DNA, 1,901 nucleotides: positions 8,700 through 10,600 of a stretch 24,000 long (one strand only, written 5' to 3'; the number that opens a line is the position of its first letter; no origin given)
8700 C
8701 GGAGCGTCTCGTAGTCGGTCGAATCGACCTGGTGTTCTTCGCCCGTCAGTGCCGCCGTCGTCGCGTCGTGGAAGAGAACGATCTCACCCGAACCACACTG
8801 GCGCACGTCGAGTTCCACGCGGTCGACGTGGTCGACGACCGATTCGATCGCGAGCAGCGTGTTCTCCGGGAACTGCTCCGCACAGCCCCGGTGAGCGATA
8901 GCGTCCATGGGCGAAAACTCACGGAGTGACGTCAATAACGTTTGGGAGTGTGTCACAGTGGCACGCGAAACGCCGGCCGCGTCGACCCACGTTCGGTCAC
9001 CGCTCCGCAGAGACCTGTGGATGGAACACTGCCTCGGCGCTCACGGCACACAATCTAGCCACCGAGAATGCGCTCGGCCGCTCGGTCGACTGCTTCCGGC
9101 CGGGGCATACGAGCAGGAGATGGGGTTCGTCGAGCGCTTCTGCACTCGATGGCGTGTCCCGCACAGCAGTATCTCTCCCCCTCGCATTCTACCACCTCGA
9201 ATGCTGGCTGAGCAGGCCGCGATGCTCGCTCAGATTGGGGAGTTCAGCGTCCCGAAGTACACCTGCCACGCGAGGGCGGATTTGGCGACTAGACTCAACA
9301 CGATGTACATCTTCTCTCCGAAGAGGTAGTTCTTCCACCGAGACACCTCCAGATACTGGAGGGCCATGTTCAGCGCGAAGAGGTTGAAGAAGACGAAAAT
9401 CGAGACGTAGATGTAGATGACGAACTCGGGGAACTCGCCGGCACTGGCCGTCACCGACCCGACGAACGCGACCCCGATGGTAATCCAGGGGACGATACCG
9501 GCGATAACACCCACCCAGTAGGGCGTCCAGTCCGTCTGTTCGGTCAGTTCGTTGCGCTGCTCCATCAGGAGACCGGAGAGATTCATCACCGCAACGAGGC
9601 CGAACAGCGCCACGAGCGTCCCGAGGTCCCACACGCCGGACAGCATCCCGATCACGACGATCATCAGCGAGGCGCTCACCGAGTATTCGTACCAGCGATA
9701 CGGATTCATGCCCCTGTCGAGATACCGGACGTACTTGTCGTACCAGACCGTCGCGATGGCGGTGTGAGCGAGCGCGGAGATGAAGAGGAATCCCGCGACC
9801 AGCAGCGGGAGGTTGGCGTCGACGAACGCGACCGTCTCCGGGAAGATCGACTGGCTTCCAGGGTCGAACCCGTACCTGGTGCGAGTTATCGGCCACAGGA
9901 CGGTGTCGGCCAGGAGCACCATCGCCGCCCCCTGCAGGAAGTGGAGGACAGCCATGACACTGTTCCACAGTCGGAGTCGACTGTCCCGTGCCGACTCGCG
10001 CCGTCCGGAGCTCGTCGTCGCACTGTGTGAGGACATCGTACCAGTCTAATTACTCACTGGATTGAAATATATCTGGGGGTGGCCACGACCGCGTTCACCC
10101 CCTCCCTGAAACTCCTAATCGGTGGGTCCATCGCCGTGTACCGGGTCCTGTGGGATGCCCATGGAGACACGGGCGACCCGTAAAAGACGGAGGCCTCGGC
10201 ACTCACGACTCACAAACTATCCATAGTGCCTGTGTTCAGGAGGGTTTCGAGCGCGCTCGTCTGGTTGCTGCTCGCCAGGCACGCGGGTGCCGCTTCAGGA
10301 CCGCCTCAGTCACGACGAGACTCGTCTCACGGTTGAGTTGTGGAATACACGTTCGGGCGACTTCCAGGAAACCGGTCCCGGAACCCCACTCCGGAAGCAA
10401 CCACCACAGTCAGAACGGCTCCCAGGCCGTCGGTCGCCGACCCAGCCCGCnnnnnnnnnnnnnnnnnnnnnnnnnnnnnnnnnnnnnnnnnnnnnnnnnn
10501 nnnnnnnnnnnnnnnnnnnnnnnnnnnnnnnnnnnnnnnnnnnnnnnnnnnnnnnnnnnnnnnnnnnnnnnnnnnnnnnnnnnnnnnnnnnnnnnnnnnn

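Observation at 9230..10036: A heliorhodopsin gene in a haloarchaeal-type genome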

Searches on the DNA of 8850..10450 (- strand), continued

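Call 71: search_rna_families(sources=[L004, L008, L057, L040, L041, L038, L043], threshold=gathering)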
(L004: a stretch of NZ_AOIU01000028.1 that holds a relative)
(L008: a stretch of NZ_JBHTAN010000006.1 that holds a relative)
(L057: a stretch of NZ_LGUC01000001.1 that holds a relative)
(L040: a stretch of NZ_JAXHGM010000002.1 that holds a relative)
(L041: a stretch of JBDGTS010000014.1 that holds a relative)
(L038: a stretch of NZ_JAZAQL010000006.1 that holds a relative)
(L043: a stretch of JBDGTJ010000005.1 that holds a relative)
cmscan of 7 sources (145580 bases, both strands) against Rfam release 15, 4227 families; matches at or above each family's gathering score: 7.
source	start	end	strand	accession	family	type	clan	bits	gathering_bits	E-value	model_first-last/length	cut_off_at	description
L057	10770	10842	-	RF02163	sR-tMet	Gene; snRNA; snoRNA; CD-box;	-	71.9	50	9.5e-12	1-72/72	no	Small nucleolar RNA sR-tMet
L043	19205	19277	-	RF02163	sR-tMet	Gene; snRNA; snoRNA; CD-box;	-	70.3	50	2.4e-11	1-72/72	no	Small nucleolar RNA sR-tMet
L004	9817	9888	+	RF02163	sR-tMet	Gene; snRNA; snoRNA; CD-box;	-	67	50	1.7e-10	1-72/72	no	Small nucleolar RNA sR-tMet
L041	12904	12974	-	RF02163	sR-tMet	Gene; snRNA; snoRNA; CD-box;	-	66.9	50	1.7e-10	1-72/72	no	Small nucleolar RNA sR-tMet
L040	13359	13431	-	RF02163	sR-tMet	Gene; snRNA; snoRNA; CD-box;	-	64.1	50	9e-10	1-72/72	no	Small nucleolar RNA sR-tMet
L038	16366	16438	-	RF02163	sR-tMet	Gene; snRNA; snoRNA; CD-box;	-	64.1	50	9e-10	1-72/72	no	Small nucleolar RNA sR-tMet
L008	9606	9678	+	RF02163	sR-tMet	Gene; snRNA; snoRNA; CD-box;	-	63.6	50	1.2e-09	1-72/72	no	Small nucleolar RNA sR-tMet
